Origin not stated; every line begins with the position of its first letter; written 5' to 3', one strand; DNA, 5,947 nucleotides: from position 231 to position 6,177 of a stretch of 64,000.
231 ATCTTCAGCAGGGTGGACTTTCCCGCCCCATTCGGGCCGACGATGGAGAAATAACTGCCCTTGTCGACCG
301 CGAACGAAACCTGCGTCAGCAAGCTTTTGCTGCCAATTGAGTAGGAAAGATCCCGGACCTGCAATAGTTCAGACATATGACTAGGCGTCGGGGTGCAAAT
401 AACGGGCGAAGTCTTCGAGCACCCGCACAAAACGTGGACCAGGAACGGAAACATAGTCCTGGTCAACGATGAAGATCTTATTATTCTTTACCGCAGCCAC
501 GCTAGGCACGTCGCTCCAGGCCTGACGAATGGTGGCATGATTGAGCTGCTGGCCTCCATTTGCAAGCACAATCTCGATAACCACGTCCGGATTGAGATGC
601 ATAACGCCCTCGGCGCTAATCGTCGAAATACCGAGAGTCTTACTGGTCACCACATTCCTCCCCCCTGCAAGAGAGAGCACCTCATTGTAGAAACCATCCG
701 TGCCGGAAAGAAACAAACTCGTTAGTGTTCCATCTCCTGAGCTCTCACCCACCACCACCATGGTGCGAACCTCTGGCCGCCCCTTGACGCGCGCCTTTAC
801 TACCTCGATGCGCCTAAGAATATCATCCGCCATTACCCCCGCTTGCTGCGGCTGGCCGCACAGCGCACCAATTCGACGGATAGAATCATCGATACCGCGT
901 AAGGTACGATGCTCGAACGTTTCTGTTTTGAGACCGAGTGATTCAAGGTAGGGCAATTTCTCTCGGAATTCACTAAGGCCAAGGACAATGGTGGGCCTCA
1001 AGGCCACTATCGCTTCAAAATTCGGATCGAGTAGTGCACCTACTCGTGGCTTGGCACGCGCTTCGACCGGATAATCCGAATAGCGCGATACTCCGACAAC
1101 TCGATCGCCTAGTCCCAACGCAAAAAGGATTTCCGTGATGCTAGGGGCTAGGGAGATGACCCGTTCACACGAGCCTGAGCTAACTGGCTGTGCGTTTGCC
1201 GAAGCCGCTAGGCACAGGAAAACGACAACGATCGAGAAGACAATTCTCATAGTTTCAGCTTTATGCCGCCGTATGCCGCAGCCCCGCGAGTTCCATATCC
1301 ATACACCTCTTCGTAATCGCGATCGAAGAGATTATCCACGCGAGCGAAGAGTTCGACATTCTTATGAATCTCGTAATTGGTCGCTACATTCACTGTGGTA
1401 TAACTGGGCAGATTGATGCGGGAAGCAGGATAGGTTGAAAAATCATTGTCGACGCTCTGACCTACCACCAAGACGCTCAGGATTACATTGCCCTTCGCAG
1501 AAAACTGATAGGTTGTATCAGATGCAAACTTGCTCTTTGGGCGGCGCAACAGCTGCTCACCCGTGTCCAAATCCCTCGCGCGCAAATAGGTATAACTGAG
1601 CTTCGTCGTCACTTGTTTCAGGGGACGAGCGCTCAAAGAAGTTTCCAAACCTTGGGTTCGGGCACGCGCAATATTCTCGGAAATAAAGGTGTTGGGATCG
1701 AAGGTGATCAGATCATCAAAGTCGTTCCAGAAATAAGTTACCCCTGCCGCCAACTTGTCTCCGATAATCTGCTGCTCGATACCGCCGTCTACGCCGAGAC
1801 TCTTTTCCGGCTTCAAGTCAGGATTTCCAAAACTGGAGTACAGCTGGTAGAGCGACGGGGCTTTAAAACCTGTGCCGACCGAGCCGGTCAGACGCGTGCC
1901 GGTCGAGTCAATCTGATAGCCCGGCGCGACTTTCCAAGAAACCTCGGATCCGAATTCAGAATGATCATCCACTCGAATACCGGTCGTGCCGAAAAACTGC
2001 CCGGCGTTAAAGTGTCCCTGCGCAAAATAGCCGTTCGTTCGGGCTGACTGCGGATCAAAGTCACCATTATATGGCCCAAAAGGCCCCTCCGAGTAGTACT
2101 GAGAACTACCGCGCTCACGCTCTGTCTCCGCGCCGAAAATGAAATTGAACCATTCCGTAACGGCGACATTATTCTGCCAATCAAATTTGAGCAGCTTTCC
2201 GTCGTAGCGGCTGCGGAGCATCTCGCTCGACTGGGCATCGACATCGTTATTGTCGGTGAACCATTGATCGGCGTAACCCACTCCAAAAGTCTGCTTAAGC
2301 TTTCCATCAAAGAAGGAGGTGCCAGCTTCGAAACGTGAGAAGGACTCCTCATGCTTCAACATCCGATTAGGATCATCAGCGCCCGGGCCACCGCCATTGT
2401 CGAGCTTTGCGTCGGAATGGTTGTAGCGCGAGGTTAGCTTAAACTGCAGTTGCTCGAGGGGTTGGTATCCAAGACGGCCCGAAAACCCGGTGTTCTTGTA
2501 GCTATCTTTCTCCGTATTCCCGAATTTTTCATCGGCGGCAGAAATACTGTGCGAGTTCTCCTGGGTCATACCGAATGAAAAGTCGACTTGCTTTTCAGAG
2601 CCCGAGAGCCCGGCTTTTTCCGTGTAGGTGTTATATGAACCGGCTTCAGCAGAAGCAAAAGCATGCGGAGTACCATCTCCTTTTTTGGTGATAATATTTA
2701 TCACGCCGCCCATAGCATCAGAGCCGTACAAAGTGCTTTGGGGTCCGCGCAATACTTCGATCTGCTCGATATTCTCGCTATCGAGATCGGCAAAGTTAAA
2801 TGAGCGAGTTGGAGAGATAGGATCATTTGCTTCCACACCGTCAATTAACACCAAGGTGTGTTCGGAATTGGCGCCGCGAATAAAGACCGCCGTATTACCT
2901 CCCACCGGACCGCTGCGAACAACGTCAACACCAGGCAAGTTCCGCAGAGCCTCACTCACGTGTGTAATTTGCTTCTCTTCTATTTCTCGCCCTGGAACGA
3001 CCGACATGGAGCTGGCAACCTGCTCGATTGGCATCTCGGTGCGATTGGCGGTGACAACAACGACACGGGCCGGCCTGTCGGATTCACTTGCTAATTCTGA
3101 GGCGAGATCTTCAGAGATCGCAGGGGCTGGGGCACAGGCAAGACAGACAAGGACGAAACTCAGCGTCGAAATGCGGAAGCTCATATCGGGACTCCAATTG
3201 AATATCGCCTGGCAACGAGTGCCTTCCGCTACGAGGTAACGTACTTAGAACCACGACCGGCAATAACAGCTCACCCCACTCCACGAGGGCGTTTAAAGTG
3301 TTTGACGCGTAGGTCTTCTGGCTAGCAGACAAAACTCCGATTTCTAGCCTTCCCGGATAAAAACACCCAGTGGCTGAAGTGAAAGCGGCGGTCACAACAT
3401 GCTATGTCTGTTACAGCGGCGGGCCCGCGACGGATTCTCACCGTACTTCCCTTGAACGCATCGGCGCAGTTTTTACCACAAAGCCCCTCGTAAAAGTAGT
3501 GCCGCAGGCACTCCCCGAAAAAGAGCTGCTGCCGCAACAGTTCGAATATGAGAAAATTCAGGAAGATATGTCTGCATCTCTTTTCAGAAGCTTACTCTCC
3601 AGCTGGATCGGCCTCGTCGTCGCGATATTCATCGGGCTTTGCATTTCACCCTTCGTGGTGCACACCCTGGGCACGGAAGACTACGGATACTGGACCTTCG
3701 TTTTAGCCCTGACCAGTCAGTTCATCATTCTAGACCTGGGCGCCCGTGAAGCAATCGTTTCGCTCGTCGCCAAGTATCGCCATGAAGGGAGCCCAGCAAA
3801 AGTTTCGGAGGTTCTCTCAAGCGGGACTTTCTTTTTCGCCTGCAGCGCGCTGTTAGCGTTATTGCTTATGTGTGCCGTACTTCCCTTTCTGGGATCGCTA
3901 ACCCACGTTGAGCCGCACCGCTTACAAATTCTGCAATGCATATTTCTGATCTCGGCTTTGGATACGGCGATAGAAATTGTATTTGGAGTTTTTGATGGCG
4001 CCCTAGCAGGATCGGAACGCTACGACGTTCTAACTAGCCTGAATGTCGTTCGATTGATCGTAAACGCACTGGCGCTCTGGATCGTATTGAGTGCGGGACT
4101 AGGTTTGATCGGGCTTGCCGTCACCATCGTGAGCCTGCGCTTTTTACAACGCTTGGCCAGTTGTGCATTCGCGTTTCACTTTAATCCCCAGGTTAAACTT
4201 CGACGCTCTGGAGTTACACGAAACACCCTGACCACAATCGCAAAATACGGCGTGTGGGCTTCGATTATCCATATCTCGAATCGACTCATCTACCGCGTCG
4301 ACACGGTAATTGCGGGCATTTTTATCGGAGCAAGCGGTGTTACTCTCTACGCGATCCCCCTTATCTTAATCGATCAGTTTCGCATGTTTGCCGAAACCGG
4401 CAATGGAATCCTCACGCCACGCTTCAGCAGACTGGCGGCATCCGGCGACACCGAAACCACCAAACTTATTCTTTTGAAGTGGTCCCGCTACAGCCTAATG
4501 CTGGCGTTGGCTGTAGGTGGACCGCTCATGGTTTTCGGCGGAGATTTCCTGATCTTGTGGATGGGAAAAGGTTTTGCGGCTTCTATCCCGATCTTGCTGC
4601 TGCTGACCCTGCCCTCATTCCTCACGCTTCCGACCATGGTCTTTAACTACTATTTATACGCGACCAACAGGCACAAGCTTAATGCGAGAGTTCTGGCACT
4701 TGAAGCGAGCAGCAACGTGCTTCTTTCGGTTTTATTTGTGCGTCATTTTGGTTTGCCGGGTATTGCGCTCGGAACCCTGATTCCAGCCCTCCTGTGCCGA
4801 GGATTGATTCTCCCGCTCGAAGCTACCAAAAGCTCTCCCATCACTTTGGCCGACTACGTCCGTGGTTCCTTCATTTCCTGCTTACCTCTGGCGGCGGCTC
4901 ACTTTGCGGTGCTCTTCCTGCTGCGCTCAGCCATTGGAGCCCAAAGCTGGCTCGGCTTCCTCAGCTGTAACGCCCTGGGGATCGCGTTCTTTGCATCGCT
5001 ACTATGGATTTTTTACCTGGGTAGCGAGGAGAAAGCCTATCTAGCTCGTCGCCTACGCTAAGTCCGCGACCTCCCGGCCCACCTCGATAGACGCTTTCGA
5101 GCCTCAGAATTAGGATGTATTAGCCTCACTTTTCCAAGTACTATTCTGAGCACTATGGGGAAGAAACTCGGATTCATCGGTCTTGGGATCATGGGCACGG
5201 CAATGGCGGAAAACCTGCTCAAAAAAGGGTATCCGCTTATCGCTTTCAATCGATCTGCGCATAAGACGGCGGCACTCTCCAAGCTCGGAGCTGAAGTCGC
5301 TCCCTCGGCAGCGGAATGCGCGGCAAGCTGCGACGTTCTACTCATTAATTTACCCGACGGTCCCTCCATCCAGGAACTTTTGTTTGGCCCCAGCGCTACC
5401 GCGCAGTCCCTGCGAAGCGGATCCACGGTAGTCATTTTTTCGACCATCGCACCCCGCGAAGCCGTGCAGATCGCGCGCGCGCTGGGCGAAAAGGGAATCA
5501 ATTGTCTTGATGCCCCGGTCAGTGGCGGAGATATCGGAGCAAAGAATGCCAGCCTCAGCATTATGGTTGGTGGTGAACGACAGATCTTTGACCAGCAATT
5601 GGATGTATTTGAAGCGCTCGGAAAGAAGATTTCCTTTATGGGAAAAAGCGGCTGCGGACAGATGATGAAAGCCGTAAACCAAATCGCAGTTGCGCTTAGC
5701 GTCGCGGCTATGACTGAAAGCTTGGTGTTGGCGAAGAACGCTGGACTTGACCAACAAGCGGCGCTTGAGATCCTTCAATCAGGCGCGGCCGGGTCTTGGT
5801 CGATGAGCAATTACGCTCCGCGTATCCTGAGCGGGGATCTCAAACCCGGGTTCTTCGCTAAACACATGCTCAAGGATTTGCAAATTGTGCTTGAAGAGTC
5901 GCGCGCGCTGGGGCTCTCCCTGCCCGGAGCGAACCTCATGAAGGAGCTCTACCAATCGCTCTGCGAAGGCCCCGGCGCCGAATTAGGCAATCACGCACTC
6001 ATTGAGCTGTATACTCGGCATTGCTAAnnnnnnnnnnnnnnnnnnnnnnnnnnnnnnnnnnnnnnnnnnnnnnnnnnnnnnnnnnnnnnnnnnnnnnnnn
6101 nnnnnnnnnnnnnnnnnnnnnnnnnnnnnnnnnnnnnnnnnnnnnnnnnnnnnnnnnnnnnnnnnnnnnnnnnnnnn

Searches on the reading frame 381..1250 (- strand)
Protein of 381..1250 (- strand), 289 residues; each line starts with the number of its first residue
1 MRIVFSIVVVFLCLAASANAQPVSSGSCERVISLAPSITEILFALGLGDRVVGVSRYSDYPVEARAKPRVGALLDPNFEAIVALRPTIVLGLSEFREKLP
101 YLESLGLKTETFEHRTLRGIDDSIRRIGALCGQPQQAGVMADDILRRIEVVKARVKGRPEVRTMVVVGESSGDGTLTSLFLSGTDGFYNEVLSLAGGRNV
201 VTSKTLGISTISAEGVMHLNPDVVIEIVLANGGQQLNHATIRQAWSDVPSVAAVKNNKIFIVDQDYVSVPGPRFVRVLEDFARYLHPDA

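Call 81: search_protein_families(library=pfam, proteins=[window:381-1250:-], max_evalue=0.0001)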
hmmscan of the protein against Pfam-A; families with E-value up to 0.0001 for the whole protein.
window:381-1250:- (289 aa): 1 family
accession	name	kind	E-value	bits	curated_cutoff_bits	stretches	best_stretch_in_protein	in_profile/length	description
PF01497.23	Peripla_BP_2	-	4e-27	95.6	27.5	1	31-265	1-234/235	Periplasmic binding protein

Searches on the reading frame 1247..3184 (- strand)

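Call 81: search_protein_families(library=pfam, proteins=[window:1247-3184:-], max_evalue=0.0001)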
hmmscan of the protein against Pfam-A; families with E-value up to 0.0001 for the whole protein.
window:1247-3184:- (645 aa): 2 families
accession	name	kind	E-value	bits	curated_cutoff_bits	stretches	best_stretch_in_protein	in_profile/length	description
PF00593.30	TonB_dep_Rec_b-barrel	-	5.6e-47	162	27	1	214-619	43-436/436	TonB dependent receptor-like, beta-barrel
PF07715.20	Plug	-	3.1e-31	108.5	23.9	1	53-161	2-107/107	TonB-dependent Receptor Plug Domain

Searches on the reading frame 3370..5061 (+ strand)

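Call 81: search_protein_families(library=pfam, proteins=[window:3370-5061:+], max_evalue=0.0001)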
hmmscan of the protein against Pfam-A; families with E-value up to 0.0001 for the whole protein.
window:3370-5061:+ (563 aa): 1 family
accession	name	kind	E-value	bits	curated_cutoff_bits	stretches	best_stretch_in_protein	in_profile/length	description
PF01554.23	MatE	-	8.1e-05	22.8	24.9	1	92-235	15-158/161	MatE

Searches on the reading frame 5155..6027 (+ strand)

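Call 81: search_protein_families(library=pfam, proteins=[window:5155-6027:+], max_evalue=0.0001)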
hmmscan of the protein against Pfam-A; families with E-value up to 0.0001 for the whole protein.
window:5155-6027:+ (290 aa): 4 families
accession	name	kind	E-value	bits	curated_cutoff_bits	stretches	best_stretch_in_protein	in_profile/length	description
PF03446.21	NAD_binding_2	-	6.8e-46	156.7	21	1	4-163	1-161/161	NAD binding domain of 6-phosphogluconate dehydrogenase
PF14833.11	NAD_binding_11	-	6.2e-33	114.1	30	1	166-286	1-122/122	NAD-binding of NADP-dependent 3-hydroxyisobutyrate dehydrogenase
PF03807.23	F420_oxidored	-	5.1e-09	37.1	21.6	1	4-65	1-66/94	NADP oxidoreductase coenzyme F420-dependent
PF02826.25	2-Hacid_dh_C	-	3.7e-08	33.4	25.1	1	2-75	36-108/178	D-isomer specific 2-hydroxyacid dehydrogenase, NAD binding domain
